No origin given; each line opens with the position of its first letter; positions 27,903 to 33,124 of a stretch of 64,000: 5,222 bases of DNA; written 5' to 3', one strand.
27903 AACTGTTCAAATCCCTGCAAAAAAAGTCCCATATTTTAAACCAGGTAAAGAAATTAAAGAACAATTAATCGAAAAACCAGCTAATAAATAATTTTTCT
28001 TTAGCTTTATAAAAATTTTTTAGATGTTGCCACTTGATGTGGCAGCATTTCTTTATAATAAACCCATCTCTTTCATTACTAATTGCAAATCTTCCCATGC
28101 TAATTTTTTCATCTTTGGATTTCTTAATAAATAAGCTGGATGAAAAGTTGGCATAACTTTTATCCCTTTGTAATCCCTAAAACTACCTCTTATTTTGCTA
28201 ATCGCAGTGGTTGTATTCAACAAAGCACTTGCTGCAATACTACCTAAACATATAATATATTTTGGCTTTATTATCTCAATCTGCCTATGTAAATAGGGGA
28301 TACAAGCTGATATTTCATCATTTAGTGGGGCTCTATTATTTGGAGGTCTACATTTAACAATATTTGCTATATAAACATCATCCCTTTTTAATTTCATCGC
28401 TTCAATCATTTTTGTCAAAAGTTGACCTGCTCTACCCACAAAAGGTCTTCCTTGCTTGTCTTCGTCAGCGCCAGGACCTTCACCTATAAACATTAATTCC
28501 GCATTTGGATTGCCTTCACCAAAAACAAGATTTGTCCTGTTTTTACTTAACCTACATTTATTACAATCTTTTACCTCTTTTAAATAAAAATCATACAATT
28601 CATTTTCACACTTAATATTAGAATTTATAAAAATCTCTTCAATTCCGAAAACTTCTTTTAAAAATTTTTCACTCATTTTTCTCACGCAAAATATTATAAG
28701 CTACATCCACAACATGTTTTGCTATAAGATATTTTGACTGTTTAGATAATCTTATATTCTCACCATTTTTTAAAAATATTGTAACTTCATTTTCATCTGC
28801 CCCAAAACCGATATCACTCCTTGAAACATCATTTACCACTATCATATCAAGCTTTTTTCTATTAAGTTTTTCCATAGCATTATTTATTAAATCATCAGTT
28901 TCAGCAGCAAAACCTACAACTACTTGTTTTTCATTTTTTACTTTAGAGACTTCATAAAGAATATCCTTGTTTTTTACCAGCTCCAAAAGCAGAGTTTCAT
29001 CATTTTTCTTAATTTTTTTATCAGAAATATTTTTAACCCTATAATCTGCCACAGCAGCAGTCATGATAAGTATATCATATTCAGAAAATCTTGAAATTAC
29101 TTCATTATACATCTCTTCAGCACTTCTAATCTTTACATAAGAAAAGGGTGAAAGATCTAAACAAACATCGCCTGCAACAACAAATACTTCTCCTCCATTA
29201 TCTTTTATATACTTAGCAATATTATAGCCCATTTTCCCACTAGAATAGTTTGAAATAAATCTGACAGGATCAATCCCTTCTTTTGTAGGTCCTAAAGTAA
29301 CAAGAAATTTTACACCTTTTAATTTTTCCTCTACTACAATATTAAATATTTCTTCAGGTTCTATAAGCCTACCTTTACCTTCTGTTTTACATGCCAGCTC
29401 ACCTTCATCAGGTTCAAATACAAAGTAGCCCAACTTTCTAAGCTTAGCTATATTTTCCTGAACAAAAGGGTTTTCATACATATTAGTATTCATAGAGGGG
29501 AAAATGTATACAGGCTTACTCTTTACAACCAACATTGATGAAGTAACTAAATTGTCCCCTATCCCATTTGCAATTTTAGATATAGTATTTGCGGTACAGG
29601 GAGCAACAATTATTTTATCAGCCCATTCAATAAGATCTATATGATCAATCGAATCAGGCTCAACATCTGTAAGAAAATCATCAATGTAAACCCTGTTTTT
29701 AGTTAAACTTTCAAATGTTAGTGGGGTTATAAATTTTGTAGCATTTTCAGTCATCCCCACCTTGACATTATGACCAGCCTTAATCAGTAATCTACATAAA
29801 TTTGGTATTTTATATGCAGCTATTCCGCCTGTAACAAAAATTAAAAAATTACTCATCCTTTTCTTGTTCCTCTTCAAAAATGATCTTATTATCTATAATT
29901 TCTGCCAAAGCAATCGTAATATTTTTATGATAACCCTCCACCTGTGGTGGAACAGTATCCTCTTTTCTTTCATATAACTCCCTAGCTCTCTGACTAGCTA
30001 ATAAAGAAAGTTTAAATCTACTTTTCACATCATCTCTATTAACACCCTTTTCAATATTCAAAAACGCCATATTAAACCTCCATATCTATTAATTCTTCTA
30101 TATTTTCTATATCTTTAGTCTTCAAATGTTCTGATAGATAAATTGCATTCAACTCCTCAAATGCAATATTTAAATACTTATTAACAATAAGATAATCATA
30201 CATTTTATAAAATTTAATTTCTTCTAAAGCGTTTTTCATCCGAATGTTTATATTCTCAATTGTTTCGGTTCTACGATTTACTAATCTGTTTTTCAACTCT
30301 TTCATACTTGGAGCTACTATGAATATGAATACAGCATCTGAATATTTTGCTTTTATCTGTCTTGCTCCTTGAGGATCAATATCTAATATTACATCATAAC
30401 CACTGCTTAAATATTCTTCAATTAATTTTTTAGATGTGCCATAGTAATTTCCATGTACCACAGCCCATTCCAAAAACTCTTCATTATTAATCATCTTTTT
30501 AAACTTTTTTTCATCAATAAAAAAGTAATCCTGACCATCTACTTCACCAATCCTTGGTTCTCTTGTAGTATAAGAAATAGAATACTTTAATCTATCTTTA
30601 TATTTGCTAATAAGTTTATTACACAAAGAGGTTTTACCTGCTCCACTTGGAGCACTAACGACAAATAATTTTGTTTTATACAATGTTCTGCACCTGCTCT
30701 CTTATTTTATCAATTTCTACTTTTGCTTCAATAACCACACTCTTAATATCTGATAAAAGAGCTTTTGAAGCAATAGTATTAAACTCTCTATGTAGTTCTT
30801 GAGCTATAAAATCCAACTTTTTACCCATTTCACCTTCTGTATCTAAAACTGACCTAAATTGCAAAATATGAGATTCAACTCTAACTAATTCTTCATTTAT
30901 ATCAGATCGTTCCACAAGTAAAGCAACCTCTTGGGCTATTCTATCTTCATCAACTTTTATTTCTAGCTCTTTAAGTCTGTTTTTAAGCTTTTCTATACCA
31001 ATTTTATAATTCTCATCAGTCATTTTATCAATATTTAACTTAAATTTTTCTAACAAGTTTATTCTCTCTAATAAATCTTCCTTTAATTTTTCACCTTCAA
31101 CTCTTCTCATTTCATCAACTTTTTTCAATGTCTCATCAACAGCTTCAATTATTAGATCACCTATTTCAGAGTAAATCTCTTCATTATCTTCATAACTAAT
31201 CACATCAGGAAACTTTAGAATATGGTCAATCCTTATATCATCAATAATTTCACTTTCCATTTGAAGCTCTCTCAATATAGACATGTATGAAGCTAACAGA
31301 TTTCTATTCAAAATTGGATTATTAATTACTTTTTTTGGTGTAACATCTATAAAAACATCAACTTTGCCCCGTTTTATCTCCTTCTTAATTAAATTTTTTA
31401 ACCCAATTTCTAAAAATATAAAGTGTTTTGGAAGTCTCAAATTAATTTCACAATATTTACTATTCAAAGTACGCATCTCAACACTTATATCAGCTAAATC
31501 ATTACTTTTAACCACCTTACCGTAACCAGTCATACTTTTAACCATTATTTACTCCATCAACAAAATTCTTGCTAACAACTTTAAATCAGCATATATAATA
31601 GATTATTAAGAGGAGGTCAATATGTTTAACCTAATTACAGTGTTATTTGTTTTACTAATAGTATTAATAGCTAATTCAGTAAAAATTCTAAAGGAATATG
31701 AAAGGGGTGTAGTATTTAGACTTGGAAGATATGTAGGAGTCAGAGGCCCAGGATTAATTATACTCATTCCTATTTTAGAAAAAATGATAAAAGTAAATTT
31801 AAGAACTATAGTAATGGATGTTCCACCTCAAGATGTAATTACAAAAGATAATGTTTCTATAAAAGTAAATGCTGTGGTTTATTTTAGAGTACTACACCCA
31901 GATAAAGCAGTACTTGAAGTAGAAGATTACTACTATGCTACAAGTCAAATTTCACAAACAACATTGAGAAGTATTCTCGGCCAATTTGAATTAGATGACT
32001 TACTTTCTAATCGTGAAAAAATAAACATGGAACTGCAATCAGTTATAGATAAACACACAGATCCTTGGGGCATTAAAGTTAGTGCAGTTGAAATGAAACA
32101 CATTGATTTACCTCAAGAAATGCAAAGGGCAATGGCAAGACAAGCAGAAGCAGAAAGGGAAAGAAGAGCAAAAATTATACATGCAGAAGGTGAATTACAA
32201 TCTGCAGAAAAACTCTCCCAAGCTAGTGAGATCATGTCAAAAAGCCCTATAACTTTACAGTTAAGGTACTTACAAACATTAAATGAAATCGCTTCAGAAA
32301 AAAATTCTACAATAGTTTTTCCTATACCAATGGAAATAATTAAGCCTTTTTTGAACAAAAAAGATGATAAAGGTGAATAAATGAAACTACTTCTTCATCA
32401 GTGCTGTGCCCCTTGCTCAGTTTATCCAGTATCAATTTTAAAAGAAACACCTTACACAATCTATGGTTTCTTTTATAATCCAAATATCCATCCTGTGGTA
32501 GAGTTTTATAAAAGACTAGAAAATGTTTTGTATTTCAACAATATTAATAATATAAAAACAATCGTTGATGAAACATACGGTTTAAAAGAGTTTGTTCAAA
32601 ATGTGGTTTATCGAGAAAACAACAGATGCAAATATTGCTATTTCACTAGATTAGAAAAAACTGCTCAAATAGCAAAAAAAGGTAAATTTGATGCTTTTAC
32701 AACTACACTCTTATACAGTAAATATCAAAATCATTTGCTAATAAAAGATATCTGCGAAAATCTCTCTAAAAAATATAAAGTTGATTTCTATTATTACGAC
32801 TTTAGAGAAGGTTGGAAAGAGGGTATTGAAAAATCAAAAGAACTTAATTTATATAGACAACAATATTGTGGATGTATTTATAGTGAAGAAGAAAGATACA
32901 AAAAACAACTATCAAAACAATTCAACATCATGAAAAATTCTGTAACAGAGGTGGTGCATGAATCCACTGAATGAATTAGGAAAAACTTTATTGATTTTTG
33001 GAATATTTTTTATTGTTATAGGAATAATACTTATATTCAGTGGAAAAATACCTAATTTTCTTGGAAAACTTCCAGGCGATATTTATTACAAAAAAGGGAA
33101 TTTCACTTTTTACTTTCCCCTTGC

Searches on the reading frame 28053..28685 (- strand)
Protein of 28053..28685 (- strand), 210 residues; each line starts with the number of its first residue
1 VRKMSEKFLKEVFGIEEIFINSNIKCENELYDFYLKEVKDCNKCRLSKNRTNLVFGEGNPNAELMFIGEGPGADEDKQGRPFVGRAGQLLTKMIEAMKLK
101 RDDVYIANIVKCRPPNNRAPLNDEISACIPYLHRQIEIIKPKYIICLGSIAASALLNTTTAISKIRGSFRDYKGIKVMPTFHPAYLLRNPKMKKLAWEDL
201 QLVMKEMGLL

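Call 56: search_protein_families(library=pfam, proteins=[window:28053-28685:-], max_evalue=0.00001)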
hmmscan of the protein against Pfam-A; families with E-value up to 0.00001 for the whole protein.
window:28053-28685:- (210 aa): 1 family
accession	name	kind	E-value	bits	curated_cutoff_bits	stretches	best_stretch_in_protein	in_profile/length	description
PF03167.25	UDG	-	9.3e-45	152.6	24.3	1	55-201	1-141/141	Uracil DNA glycosylase superfamily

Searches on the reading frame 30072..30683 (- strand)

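Call 56: search_protein_families(library=pfam, proteins=[window:30072-30683:-], max_evalue=0.00001)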
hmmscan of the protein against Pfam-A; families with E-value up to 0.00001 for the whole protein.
window:30072-30683:- (203 aa): 1 family
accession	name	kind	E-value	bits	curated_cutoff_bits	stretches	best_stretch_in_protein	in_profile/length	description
PF00625.27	Guanylate_kin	-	5.4e-54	183.1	25.2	1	4-181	2-178/182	Guanylate kinase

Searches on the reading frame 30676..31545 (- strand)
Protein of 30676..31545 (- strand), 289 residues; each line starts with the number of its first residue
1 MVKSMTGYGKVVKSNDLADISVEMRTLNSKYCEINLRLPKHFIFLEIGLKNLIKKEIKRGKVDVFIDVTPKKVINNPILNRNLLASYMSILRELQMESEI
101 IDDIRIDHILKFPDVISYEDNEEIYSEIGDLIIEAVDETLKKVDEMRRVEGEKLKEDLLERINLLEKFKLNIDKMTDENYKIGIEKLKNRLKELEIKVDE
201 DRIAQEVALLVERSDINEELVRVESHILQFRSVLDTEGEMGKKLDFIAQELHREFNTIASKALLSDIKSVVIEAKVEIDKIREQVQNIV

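Call 56: search_protein_families(library=pfam, proteins=[window:30676-31545:-], max_evalue=0.00001)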
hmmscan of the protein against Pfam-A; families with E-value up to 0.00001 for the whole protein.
window:30676-31545:- (289 aa): 2 families
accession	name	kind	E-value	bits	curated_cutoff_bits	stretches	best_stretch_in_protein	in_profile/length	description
PF03755.18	YicC-like_N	-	4.7e-42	144.4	25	1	2-155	1-155/156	Endoribonuclease YicC-like, N-terminal region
PF08340.16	YicC-like_C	-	5.7e-38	130.2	27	1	176-288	5-119/120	Endoribonuclease YicC-like, C-terminal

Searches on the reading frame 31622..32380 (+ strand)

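Call 56: search_protein_families(library=pfam, proteins=[window:31622-32380:+], max_evalue=0.00001)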
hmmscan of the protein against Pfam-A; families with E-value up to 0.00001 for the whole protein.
window:31622-32380:+ (252 aa): 1 family
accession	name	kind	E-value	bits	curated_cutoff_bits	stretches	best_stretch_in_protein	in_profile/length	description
PF01145.31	Band_7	-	1.8e-41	142.6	23.6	1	22-191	2-175/176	SPFH domain / Band 7 family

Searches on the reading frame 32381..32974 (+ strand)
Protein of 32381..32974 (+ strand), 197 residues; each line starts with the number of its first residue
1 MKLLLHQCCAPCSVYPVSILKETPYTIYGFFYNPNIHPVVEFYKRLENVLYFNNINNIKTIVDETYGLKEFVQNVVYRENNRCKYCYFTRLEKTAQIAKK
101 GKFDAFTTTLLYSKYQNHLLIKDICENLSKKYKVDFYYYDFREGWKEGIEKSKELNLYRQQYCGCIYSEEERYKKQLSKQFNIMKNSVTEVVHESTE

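Call 57: search_protein_families(library=pfam, proteins=[window:32381-32974:+], max_evalue=0.00001)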
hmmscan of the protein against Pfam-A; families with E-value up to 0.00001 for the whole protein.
window:32381-32974:+ (197 aa): 1 family
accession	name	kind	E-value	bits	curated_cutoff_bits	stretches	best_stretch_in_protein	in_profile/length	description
PF02677.20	QueH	-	4.1e-61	206.6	23.5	1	3-171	1-175/175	Epoxyqueuosine reductase QueH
